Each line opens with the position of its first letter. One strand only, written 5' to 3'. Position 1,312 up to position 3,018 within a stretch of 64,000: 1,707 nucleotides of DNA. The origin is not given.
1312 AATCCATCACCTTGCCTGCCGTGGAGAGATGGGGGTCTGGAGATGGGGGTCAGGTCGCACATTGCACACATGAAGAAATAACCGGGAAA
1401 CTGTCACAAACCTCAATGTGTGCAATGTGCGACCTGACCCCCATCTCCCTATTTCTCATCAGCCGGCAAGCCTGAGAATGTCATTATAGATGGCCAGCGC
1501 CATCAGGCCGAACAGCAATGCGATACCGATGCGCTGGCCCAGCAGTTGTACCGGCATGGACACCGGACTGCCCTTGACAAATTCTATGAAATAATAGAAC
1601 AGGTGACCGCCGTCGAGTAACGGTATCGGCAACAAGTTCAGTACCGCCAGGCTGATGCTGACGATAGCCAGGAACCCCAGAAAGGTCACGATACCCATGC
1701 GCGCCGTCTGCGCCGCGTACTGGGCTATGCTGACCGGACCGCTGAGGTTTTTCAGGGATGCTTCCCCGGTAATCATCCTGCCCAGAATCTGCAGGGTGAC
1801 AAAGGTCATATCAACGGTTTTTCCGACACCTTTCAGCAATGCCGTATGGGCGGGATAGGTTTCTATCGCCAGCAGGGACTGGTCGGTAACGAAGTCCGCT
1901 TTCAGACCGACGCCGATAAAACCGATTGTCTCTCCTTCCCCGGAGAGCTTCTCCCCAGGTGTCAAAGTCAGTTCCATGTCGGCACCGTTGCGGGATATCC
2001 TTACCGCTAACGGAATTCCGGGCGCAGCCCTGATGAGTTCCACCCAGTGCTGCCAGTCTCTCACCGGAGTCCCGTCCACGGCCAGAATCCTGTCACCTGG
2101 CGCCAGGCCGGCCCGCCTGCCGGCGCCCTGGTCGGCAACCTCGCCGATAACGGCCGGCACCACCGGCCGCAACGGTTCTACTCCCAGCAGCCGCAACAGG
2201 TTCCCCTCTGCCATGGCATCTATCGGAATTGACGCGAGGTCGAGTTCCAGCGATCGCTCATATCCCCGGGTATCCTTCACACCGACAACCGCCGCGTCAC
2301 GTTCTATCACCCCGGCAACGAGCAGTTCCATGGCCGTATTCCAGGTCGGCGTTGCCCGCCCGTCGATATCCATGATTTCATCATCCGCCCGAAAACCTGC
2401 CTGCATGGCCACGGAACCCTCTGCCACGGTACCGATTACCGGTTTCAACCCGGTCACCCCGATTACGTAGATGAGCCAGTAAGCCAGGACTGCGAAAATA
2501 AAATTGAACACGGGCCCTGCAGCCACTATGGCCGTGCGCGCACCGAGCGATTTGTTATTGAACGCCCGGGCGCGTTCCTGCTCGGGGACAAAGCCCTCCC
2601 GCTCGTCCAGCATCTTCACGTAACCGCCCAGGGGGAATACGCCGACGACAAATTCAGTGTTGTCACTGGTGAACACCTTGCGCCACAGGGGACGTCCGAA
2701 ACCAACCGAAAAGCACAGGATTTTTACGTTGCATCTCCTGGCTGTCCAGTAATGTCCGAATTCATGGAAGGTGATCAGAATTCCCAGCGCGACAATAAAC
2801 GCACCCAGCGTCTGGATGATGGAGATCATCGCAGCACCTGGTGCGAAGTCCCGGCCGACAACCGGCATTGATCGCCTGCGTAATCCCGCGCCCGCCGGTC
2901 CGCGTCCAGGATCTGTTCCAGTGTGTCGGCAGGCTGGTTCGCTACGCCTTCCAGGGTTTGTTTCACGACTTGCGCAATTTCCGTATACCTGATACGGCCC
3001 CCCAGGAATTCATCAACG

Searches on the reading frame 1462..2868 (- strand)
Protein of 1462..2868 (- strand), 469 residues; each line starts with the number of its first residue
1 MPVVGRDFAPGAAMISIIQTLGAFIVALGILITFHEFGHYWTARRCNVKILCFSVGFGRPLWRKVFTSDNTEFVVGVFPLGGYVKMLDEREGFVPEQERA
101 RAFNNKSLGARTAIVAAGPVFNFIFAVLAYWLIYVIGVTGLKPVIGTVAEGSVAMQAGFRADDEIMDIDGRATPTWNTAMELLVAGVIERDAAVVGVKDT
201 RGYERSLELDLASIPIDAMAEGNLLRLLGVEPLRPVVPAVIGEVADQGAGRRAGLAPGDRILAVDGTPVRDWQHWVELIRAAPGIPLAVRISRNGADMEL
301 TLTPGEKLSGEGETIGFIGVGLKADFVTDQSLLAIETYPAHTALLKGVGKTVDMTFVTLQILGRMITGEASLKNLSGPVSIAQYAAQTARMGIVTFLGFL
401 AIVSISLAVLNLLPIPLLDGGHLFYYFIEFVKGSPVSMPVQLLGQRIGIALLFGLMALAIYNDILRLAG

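Call 12: search_protein_families(library=ncbifam, proteins=[window:1462-2868:-], max_evalue=0.00001)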
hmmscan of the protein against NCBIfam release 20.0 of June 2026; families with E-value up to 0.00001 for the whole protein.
window:1462-2868:- (469 aa): 5 families
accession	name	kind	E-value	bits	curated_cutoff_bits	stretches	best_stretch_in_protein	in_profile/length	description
NF008046.0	PRK10779.1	equivalog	2.5e-134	448.7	477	1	14-467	1-450/450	sigma E protease regulator RseP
TIGR00054.1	TIGR00054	equivalog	8.1e-116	387.3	147.55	1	16-467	2-419/421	RIP metalloprotease RseP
TIGR02037.1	degP_htrA_DO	subfamily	1.8e-08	33.7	416.2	1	239-305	261-328/434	Do family serine endopeptidase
TIGR00225.1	prc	subfamily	2e-07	30.4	218.6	0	244-303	69-130/335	C-terminal processing peptidase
NF041199.1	trx7_PDZ_seleno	equivalog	1.8e-06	27.1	300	0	240-304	206-272/390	Trx7/PDZ domain-containing (seleno)protein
